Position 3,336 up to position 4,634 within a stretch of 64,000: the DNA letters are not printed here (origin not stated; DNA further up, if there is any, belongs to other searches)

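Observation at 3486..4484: GDP-mannose 3,5-epimerase homolog in a bacterial glycan locus, implying L-galactose or L-gulose in the product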

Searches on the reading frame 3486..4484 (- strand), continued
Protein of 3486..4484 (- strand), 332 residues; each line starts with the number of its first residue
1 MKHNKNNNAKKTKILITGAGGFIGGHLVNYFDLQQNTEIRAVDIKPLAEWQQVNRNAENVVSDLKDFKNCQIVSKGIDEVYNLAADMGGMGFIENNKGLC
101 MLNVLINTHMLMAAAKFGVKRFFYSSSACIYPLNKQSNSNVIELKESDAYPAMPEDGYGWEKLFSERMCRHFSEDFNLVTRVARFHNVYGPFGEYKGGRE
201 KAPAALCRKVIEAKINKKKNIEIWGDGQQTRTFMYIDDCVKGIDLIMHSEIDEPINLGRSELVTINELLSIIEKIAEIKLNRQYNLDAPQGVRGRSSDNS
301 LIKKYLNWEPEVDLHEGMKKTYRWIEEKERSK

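Call 12: find_homologous_proteins(query=window:3486-4484:-, max_evalue=1e-20)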
Query window:3486-4484:- (332 aa): 8000 proteins with E <= 1e-20 among 8000 candidates; the best 120 are listed.
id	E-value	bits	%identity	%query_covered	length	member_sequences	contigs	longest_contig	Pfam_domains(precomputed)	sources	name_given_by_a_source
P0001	5.1e-210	715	95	95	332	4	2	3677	PF16363.12,PF02719.22,PF05368.20,PF01073.26,PF07993.19,PF01370.28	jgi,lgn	jgi:GDP-D-mannose 3', 5'-epimerase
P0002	2.0e-192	657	85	99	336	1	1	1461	PF16363.12,PF01073.26,PF07993.19,PF01370.28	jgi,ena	-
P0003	6.4e-186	636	83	95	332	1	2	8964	PF16363.12,PF05368.20,PF01073.26,PF07993.19,PF13460.13,PF01370.28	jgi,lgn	jgi:nucleoside-diphosphate-sugar epimerase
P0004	3.4e-173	594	76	100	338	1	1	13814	PF16363.12,PF02719.22,PF05368.20,PF01073.26,PF07993.19,PF13460.13,PF01370.28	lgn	-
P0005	3.5e-170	584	80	95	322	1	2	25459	PF04321.24,PF16363.12,PF02719.22,PF05368.20,PF01073.26,PF07993.19,PF13460.13,PF01370.28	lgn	-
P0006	4.0e-170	584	75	100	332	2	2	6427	PF16363.12,PF02719.22,PF05368.20,PF01073.26,PF07993.19,PF13460.13,PF01370.28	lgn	-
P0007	2.4e-167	575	77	96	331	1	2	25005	PF16363.12,PF05368.20,PF01073.26,PF07993.19,PF13460.13,PF01370.28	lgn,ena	-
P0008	1.1e-163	563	73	99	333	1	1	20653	PF16363.12,PF05368.20,PF01073.26,PF07993.19,PF13460.13,PF01370.28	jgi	-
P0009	5.3e-160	551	74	98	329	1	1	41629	PF16363.12,PF05368.20,PF01073.26,PF07993.19,PF13460.13,PF01370.28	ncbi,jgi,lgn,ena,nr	ncbi:NAD-dependent epimerase/dehydratase family protein [Patescibacteria group bacterium]|nr:NAD-dep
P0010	5.7e-160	550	74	95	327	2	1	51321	PF16363.12,PF05368.20,PF01073.26,PF07993.19,PF13460.13,PF01370.28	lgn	-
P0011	7.3e-160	550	73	97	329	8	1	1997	PF16363.12,PF01073.26,PF07993.19,PF01370.28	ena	-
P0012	1.1e-159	550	73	97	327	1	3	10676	PF04321.24,PF16363.12,PF02719.22,PF05368.20,PF01073.26,PF07993.19,PF13460.13,PF01370.28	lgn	-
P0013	1.4e-159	549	73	97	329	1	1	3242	PF16363.12,PF01073.26,PF07993.19,PF01370.28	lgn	-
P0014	2.1e-159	549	73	97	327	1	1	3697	PF16363.12,PF05368.20,PF01073.26,PF07993.19,PF13460.13,PF01370.28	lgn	-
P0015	1.3e-158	546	73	97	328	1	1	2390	PF04321.24,PF16363.12,PF05368.20,PF01073.26,PF07993.19,PF13460.13,PF01370.28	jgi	jgi:nucleoside-diphosphate-sugar epimerase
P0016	1.6e-158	546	73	91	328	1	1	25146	PF16363.12,PF05368.20,PF01073.26,PF07993.19,PF13460.13,PF01370.28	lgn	-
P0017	2.9e-158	545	73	99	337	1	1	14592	PF16363.12,PF05368.20,PF01073.26,PF07993.19,PF01370.28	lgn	-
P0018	4.0e-158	544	73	97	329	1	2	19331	PF16363.12,PF01073.26,PF07993.19,PF01370.28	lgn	-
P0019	5.7e-158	544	72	97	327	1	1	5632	PF16363.12,PF01073.26,PF07993.19,PF01370.28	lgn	-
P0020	7.1e-158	544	72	98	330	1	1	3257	PF16363.12,PF05368.20,PF01073.26,PF07993.19,PF13460.13,PF01370.28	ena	-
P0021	1.0e-157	543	72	96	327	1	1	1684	PF16363.12,PF05368.20,PF01073.26,PF07993.19,PF13460.13,PF01370.28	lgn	-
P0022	1.6e-157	542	72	98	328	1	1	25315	PF16363.12,PF05368.20,PF01073.26,PF07993.19,PF13460.13,PF01370.28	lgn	-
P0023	4.2e-157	541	74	95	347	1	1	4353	PF16363.12,PF05368.20,PF01073.26,PF07993.19,PF01370.28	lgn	-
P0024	4.5e-157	541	70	97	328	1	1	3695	PF16363.12,PF05368.20,PF01073.26,PF07993.19,PF13460.13,PF01370.28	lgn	-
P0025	1.2e-156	540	71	98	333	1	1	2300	PF16363.12,PF02719.22,PF05368.20,PF01073.26,PF07993.19,PF13460.13,PF01370.28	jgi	-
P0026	3.3e-156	538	73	96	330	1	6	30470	PF16363.12,PF05368.20,PF01073.26,PF07993.19,PF13460.13,PF01370.28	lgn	-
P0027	4.6e-156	538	73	97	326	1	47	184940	PF16363.12,PF02719.22,PF05368.20,PF01073.26,PF07993.19,PF13460.13,PF01370.28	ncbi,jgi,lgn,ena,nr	ncbi:MAG: NAD-dependent epimerase/dehydratase family protein [Candidatus Pacebacteria bacterium]|jgi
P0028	6.2e-156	537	73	95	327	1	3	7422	PF16363.12,PF05368.20,PF01073.26,PF07993.19,PF13460.13,PF01370.28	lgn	-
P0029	9.6e-156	537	73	96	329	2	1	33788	PF16363.12,PF02719.22,PF05368.20,PF01073.26,PF07993.19,PF13460.13,PF01370.28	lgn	-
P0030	1.3e-155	536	71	100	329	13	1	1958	PF16363.12,PF01073.26,PF07993.19,PF01370.28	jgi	jgi:nucleoside-diphosphate-sugar epimerase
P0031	1.6e-155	536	73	97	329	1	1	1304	PF16363.12,PF02719.22,PF05368.20,PF01073.26,PF07993.19,PF13460.13,PF01370.28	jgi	-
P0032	2.0e-155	536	71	97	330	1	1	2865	PF16363.12,PF05368.20,PF01073.26,PF07993.19,PF13460.13,PF01370.28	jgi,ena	-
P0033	2.9e-155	535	71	97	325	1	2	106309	PF16363.12,PF05368.20,PF01073.26,PF07993.19,PF13460.13,PF01370.28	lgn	-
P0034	5.7e-155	534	72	99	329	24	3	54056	PF16363.12,PF02719.22,PF01073.26,PF07993.19,PF01370.28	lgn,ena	-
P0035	1.2e-154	533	71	96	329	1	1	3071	PF16363.12,PF01073.26,PF07993.19,PF01370.28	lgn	-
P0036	1.4e-154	533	73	96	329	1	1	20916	PF16363.12,PF05368.20,PF01073.26,PF07993.19,PF01370.28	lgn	-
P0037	1.8e-154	532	72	95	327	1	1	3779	PF16363.12,PF01073.26,PF07993.19,PF01370.28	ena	-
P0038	1.9e-154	532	72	95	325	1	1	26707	PF04321.24,PF16363.12,PF02719.22,PF05368.20,PF01073.26,PF07993.19,PF13460.13,PF01370.28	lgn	-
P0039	4.1e-154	531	70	96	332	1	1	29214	PF16363.12,PF05368.20,PF01073.26,PF07993.19,PF13460.13,PF01370.28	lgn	-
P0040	4.4e-154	531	73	95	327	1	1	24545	PF16363.12,PF05368.20,PF01073.26,PF07993.19,PF13460.13,PF01370.28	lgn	-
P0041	5.5e-154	531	72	96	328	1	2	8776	PF16363.12,PF05368.20,PF01073.26,PF07993.19,PF13460.13,PF01370.28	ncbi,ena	-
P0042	5.8e-154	531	72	95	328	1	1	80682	PF16363.12,PF01073.26,PF01370.28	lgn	-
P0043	6.8e-154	530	73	96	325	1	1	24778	PF16363.12,PF01073.26,PF07993.19,PF01370.28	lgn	-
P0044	7.2e-154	530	72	97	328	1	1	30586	PF16363.12,PF02719.22,PF05368.20,PF01073.26,PF07993.19,PF13460.13,PF01370.28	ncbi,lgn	-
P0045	1.7e-153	529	72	97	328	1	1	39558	PF16363.12,PF02719.22,PF05368.20,PF01073.26,PF07993.19,PF13460.13,PF01370.28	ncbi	-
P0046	2.6e-153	529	71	97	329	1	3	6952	PF16363.12,PF01073.26,PF07993.19,PF01370.28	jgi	jgi:GDP-D-mannose 3', 5'-epimerase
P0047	3.6e-153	528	73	95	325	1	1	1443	PF16363.12,PF05368.20,PF01073.26,PF13460.13,PF01370.28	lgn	-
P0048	5.4e-153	528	72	96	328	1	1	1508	PF16363.12,PF05368.20,PF01073.26,PF07993.19,PF13460.13,PF01370.28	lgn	-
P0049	1.1e-152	527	71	96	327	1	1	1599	PF16363.12,PF01073.26,PF07993.19,PF01370.28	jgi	jgi:GDP-D-mannose 3', 5'-epimerase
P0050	1.2e-152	526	71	97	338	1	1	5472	PF16363.12,PF05368.20,PF01073.26,PF07993.19,PF13460.13,PF01370.28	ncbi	ncbi:MAG: NAD-dependent epimerase/dehydratase family protein [Patescibacteria group bacterium]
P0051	1.4e-152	526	70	97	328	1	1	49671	PF16363.12,PF05368.20,PF01073.26,PF07993.19,PF13460.13,PF01370.28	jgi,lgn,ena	-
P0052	2.0e-152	526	71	96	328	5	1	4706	PF16363.12,PF05368.20,PF01073.26,PF07993.19,PF01370.28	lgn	-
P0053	2.7e-152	525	71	96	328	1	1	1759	PF16363.12,PF05368.20,PF01073.26,PF07993.19,PF13460.13,PF01370.28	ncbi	-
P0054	3.3e-152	525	72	94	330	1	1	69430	PF16363.12,PF05368.20,PF01073.26,PF07993.19,PF13460.13,PF01370.28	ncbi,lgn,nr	ncbi:NAD-dependent epimerase/dehydratase family protein [Candidatus Woesebacteria bacterium]|nr:NAD-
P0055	5.6e-152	524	70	98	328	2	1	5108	PF16363.12,PF01073.26,PF07993.19,PF01370.28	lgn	-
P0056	6.0e-152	524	71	90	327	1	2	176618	PF16363.12,PF01073.26,PF13460.13,PF01370.28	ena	-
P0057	7.1e-152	524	71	96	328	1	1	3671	PF16363.12,PF05368.20,PF01073.26,PF07993.19,PF13460.13,PF01370.28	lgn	-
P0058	1.3e-151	523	71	95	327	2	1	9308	PF16363.12,PF01073.26,PF13460.13,PF01370.28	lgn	-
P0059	1.4e-151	523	69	97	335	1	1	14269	PF16363.12,PF01073.26,PF07993.19,PF01370.28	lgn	-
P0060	1.4e-151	523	70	96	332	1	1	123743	PF16363.12,PF05368.20,PF01073.26,PF07993.19,PF13460.13,PF01370.28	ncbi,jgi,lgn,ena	-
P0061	2.6e-151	522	71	96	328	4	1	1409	PF16363.12,PF01073.26,PF07993.19,PF13460.13,PF01370.28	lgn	-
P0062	2.9e-151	522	71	96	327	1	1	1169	PF16363.12,PF05368.20,PF01073.26,PF07993.19,PF13460.13,PF01370.28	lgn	-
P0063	2.9e-151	522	71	95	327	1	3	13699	PF16363.12,PF01073.26,PF13460.13,PF01370.28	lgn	-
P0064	5.9e-151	521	70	95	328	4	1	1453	PF16363.12,PF02719.22,PF01073.26,PF07993.19,PF13460.13,PF01370.28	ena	-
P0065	9.2e-151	520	71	95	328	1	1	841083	PF16363.12,PF02719.22,PF05368.20,PF01073.26,PF07993.19,PF13460.13,PF01370.28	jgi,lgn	-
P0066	3.7e-150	518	70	96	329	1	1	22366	PF16363.12,PF01073.26,PF01370.28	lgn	-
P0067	4.1e-150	518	72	95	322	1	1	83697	PF16363.12,PF05368.20,PF01073.26,PF07993.19,PF13460.13,PF01370.28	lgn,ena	-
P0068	5.1e-150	518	70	95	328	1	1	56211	PF16363.12,PF01073.26,PF07993.19,PF01370.28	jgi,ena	jgi:nucleoside-diphosphate-sugar epimerase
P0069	5.7e-150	518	71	96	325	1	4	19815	PF16363.12,PF01073.26,PF07993.19,PF13460.13,PF01370.28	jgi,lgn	jgi:nucleoside-diphosphate-sugar epimerase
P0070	3.0e-149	515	70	98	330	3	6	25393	PF16363.12,PF05368.20,PF01073.26,PF07993.19,PF13460.13,PF01370.28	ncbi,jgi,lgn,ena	-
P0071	6.7e-149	514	71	95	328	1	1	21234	PF16363.12,PF02719.22,PF05368.20,PF01073.26,PF07993.19,PF13460.13,PF01370.28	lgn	-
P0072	8.6e-149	514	69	97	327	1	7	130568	PF16363.12,PF05368.20,PF01073.26,PF07993.19,PF13460.13,PF01370.28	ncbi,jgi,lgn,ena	jgi:nucleoside-diphosphate-sugar epimerase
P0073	1.5e-148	513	70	95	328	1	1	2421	PF16363.12,PF05368.20,PF01073.26,PF07993.19,PF13460.13,PF01370.28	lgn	-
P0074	2.8e-148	512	69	97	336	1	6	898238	PF16363.12,PF01073.26,PF13460.13,PF01370.28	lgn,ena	-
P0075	4.8e-148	511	68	96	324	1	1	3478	PF16363.12,PF02719.22,PF05368.20,PF01073.26,PF13460.13,PF01370.28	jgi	-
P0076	1.1e-147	510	68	96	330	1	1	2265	PF16363.12,PF05368.20,PF01073.26,PF07993.19,PF13460.13,PF01370.28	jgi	jgi:nucleoside-diphosphate-sugar epimerase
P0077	1.2e-147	510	68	96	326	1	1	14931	PF16363.12,PF01073.26,PF07993.19,PF01370.28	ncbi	-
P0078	1.4e-147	510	67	91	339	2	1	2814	PF16363.12,PF02719.22,PF01073.26,PF13460.13,PF01370.28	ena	-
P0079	5.2e-147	508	67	95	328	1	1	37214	PF16363.12,PF02719.22,PF01073.26,PF07993.19,PF13460.13,PF01370.28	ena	-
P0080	7.4e-147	507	67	98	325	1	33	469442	PF16363.12,PF02719.22,PF05368.20,PF01073.26,PF07993.19,PF13460.13,PF01370.28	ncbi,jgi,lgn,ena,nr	ncbi:MAG: NAD-dependent dehydratase [Candidatus Pacebacteria bacterium CG10_big_fil_rev_8_21_14_0_10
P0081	1.1e-146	507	69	95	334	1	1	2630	PF04321.24,PF16363.12,PF05368.20,PF01073.26,PF07993.19,PF13460.13,PF01370.28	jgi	-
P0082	1.4e-146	506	67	96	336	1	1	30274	PF16363.12,PF01073.26,PF07993.19,PF13460.13,PF01370.28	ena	-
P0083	1.7e-146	506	69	91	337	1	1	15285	PF16363.12,PF05368.20,PF01073.26,PF07993.19,PF13460.13,PF01370.28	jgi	-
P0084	1.9e-146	506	67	96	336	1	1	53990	PF16363.12,PF01073.26,PF07993.19,PF13460.13,PF01370.28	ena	-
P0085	2.1e-146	506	68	96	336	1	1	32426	PF16363.12,PF05368.20,PF01073.26,PF07993.19,PF13460.13,PF01370.28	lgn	-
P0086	2.3e-146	506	68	97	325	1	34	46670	PF16363.12,PF02719.22,PF01073.26,PF07993.19,PF13460.13,PF01370.28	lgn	-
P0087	2.9e-146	505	67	97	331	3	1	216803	PF16363.12,PF05368.20,PF01073.26,PF07993.19,PF01370.28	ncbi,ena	-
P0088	3.0e-146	505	71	88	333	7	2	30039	PF16363.12,PF05368.20,PF01073.26,PF07993.19,PF13460.13,PF01370.28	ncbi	-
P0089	3.9e-146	505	68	96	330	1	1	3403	PF16363.12,PF05368.20,PF01073.26,PF07993.19,PF13460.13,PF01370.28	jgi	jgi:GDP-D-mannose 3',5'-epimerase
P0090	4.1e-146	505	70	95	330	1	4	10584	PF16363.12,PF01073.26,PF07993.19,PF13460.13,PF01370.28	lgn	-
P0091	6.0e-146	504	69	91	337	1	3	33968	PF16363.12,PF05368.20,PF01073.26,PF07993.19,PF13460.13,PF01370.28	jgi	-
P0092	8.5e-146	504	68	98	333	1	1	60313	PF16363.12,PF05368.20,PF01073.26,PF13460.13,PF01370.28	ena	-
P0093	8.6e-146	504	69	95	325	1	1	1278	PF16363.12,PF05368.20,PF01073.26,PF07993.19,PF13460.13,PF01370.28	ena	-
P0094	9.5e-146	504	69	96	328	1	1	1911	PF16363.12,PF05368.20,PF01073.26,PF07993.19,PF13460.13,PF01370.28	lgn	-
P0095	1.1e-145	503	69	97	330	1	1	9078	PF16363.12,PF02719.22,PF05368.20,PF01073.26,PF07993.19,PF13460.13,PF01370.28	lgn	-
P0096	1.3e-145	503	69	96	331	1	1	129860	PF16363.12,PF05368.20,PF01073.26,PF07993.19,PF13460.13,PF01370.28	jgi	jgi:GDP-D-mannose 3', 5'-epimerase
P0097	1.5e-145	503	67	97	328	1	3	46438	PF16363.12,PF01073.26,PF07993.19,PF13460.13,PF01370.28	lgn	-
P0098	1.5e-145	503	70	95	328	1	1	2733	PF16363.12,PF05368.20,PF01073.26,PF01370.28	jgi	jgi:nucleoside-diphosphate-sugar epimerase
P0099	1.8e-145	503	68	92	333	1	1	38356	PF16363.12,PF05368.20,PF01073.26,PF07993.19,PF13460.13,PF01370.28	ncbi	ncbi:MAG: NAD-dependent epimerase/dehydratase family protein [Phycisphaerales bacterium]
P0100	2.1e-145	503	75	88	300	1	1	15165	PF16363.12,PF01073.26,PF07993.19,PF01370.28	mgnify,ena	mgnify:FL=1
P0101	2.2e-145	502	69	95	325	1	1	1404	PF16363.12,PF01073.26,PF07993.19,PF13460.13,PF01370.28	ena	-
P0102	2.5e-145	502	66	97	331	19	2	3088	PF16363.12,PF01073.26,PF07993.19,PF13460.13,PF01370.28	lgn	-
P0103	2.5e-145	502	66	96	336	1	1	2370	PF16363.12,PF01073.26,PF07993.19,PF01370.28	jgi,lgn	jgi:nucleoside-diphosphate-sugar epimerase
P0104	2.5e-145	502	70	95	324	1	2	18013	PF16363.12,PF05368.20,PF01073.26,PF07993.19,PF01370.28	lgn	-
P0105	2.7e-145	502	67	98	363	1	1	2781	PF16363.12,PF02719.22,PF01073.26,PF07993.19,PF13460.13,PF01370.28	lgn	-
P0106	3.1e-145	502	68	96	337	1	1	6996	PF16363.12,PF05368.20,PF01073.26,PF07993.19,PF13460.13,PF01370.28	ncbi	-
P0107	3.1e-145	502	67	96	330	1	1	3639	PF16363.12,PF05368.20,PF01073.26,PF07993.19,PF13460.13,PF01370.28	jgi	jgi:GDP-D-mannose 3',5'-epimerase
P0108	3.2e-145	502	69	95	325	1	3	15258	PF16363.12,PF01073.26,PF01370.28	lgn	-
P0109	4.4e-145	502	67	96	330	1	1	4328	PF16363.12,PF05368.20,PF01073.26,PF07993.19,PF13460.13,PF01370.28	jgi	jgi:nucleoside-diphosphate-sugar epimerase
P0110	5.5e-145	501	69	95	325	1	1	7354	PF16363.12,PF05368.20,PF01073.26,PF07993.19,PF13460.13,PF01370.28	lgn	-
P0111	5.6e-145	501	67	96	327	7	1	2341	PF16363.12,PF05368.20,PF01073.26,PF07993.19,PF13460.13,PF01370.28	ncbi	-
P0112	6.6e-145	501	67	92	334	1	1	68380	PF16363.12,PF01073.26,PF01370.28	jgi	-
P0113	6.6e-145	501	67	96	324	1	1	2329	PF16363.12,PF05368.20,PF01073.26,PF07993.19,PF13460.13,PF01370.28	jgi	jgi:nucleoside-diphosphate-sugar epimerase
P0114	7.3e-145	501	67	97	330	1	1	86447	PF16363.12,PF05368.20,PF01073.26,PF07993.19,PF13460.13,PF01370.28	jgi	jgi:GDP-D-mannose 3',5'-epimerase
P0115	9.2e-145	500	68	96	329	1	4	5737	PF16363.12,PF01073.26,PF07993.19,PF01370.28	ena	-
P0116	9.8e-145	500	69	95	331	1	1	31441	PF16363.12,PF05368.20,PF01073.26,PF07993.19,PF13460.13,PF01370.28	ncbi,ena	-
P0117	1.5e-144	500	67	96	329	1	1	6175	PF16363.12,PF05368.20,PF01073.26,PF07993.19,PF13460.13,PF01370.28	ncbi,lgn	ncbi:MAG TPA: NAD-dependent epimerase/dehydratase family protein [Acidobacteriaceae bacterium]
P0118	1.7e-144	500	68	96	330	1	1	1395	PF16363.12,PF05368.20,PF01073.26,PF07993.19,PF13460.13,PF01370.28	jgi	jgi:nucleoside-diphosphate-sugar epimerase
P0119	2.1e-144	499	67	96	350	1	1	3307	PF16363.12,PF05368.20,PF01073.26,PF07993.19,PF13460.13,PF01370.28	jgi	jgi:nucleoside-diphosphate-sugar epimerase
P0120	2.2e-144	499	67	96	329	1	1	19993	PF16363.12,PF02719.22,PF05368.20,PF01073.26,PF07993.19,PF13460.13,PF01370.28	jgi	-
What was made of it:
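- NCBI records name homologs 'NAD-dependent epimerase/dehydratase family protein' (call 12).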

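Call 14: find_encoding_contigs(protein=window:3486-4484:-, flank=10000, max_places=4)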
Protein window:3486-4484:- (332 aa): 24 contigs read that carry it; 4 places shown.
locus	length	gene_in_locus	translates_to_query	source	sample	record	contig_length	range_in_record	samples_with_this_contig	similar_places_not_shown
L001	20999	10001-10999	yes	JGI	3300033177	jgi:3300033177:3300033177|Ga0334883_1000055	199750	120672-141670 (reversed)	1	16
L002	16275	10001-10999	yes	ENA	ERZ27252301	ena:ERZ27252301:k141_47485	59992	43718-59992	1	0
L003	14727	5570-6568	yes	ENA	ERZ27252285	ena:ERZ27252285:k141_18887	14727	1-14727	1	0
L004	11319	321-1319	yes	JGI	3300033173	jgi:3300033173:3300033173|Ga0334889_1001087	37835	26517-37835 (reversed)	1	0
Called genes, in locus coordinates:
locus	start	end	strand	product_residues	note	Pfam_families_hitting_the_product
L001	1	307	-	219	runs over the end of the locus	PF02397:Bac_transf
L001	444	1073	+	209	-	PF00702:Hydrolase, PF13419:HAD_2, PF13242:Hydrolase_like (weak)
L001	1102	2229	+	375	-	PF00478:IMPDH, PF01070:FMN_dh (weak), PF03060:NMO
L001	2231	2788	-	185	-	PF03215:Rad17 (weak), PF06414:Zeta_toxin, PF20720:nSTAND3 (weak), PF07931:CPT (weak), PF08433:KTI12 (weak), PF13173:AAA_14 (weak), PF13671:AAA_33, PF13238:AAA_18, +2 more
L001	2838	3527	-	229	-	PF13578:Methyltransf_24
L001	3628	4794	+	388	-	PF00534:Glycos_transf_1, PF13692:Glyco_trans_1_4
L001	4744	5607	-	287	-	PF00535:Glycos_transf_2, PF10111:Glyco_tranf_2_2, PF13641:Glyco_tranf_2_3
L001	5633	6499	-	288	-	-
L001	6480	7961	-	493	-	PF04932:Wzy_C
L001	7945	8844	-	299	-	PF00535:Glycos_transf_2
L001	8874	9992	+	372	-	PF00534:Glycos_transf_1 (weak)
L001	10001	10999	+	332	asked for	PF05368:NmrA (weak), PF01073:3Beta_HSD, PF01370:Epimerase, PF02719:Polysacc_synt_2 (faint), PF07993:NAD_binding_4 (faint), PF16363:GDP_Man_Dehyd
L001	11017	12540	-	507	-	PF13231:PMT_2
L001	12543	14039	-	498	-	PF13231:PMT_2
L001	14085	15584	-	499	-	PF00657:Lipase_GDSL (faint), PF13472:Lipase_GDSL_2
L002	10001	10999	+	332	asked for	PF05368:NmrA (weak), PF01073:3Beta_HSD, PF01370:Epimerase, PF02719:Polysacc_synt_2 (faint), PF07993:NAD_binding_4 (faint), PF16363:GDP_Man_Dehyd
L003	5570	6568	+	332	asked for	PF05368:NmrA (weak), PF01073:3Beta_HSD, PF01370:Epimerase, PF02719:Polysacc_synt_2 (faint), PF07993:NAD_binding_4 (faint), PF16363:GDP_Man_Dehyd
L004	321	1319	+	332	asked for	PF05368:NmrA (weak), PF01073:3Beta_HSD, PF01370:Epimerase, PF02719:Polysacc_synt_2 (faint), PF07993:NAD_binding_4 (faint), PF16363:GDP_Man_Dehyd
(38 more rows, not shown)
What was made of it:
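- On Wzx/Wzy-dependent polyprenol-linked glycan pathway (locus level): An ABC2_membrane/ABC_tran pair lies left of the window (call 14).
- The identical protein is seen on 24 or more contigs from several samples (call 14).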

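Call 25: find_encoding_contigs(protein=P0027, flank=8000, max_places=2)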
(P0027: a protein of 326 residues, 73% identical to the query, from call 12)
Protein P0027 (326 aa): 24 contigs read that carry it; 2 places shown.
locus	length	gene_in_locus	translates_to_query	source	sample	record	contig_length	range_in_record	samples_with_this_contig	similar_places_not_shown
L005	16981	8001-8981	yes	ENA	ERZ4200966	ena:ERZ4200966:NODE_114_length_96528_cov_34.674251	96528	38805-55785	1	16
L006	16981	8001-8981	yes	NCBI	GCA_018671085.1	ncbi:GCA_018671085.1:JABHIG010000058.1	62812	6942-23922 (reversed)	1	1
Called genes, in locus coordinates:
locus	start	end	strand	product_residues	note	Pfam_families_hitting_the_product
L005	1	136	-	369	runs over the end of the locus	-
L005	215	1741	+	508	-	PF04932:Wzy_C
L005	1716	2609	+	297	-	-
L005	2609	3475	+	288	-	PF00535:Glycos_transf_2, PF10111:Glyco_tranf_2_2 (weak), PF13641:Glyco_tranf_2_3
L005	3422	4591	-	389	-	PF13439:Glyco_transf_4 (weak), PF13579:Glyco_trans_4_4 (weak), PF00534:Glycos_transf_1, PF13692:Glyco_trans_1_4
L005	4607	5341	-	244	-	PF03808:Glyco_tran_WecG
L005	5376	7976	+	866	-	PF13570:Beta-prop_ACSF4, PF13360:PQQ_2, PF25293:Beta-prop_EMC1_N (weak)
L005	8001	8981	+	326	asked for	PF01073:3Beta_HSD, PF01370:Epimerase, PF02719:Polysacc_synt_2 (faint), PF05368:NmrA, PF16363:GDP_Man_Dehyd, PF13460:NAD_binding_10 (weak), PF07993:NAD_binding_4 (weak)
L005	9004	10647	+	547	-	PF26626:DUF8201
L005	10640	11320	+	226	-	PF00535:Glycos_transf_2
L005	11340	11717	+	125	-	PF10066:DUF2304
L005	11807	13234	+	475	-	-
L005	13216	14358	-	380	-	-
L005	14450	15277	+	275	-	-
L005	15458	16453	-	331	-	PF13472:Lipase_GDSL_2 (faint)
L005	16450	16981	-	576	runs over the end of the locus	PF02543:Carbam_trans_N, PF16861:Carbam_trans_C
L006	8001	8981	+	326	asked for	PF01073:3Beta_HSD, PF01370:Epimerase, PF02719:Polysacc_synt_2 (faint), PF05368:NmrA, PF16363:GDP_Man_Dehyd, PF13460:NAD_binding_10 (weak), PF07993:NAD_binding_4 (weak)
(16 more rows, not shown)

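Call 26: find_encoding_contigs(protein=P0065, flank=8000, max_places=1)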
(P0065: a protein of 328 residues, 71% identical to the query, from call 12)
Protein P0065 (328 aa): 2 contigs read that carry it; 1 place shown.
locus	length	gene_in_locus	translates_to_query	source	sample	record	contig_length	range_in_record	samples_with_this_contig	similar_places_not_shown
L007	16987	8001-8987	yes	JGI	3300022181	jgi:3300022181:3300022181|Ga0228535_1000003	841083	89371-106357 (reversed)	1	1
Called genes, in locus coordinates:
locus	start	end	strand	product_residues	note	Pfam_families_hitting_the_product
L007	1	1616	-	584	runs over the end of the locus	PF02543:Carbam_trans_N, PF16861:Carbam_trans_C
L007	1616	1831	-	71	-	-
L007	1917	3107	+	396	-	PF00155:Aminotran_1_2 (weak), PF00266:Aminotran_5, PF01041:DegT_DnrJ_EryC1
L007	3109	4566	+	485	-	PF04055:Radical_SAM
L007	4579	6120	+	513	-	-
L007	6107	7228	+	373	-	PF20706:GT4-conflict, PF00534:Glycos_transf_1, PF13692:Glyco_trans_1_4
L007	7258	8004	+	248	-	PF03808:Glyco_tran_WecG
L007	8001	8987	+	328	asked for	PF01073:3Beta_HSD, PF01370:Epimerase, PF02719:Polysacc_synt_2 (faint), PF05368:NmrA (faint), PF16363:GDP_Man_Dehyd, PF13460:NAD_binding_10 (weak), PF07993:NAD_binding_4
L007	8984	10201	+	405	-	PF13439:Glyco_transf_4 (weak), PF00534:Glycos_transf_1, PF13692:Glyco_trans_1_4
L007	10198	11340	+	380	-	PF04055:Radical_SAM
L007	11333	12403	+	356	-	PF13353:Fer4_12, PF04055:Radical_SAM, PF13186:SPASM (weak)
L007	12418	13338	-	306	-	-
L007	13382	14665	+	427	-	PF04932:Wzy_C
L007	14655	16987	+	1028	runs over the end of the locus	PF01011:PQQ (faint), PF13360:PQQ_2, PF13570:Beta-prop_ACSF4, PF13360:PQQ_2, PF16586:DUF5060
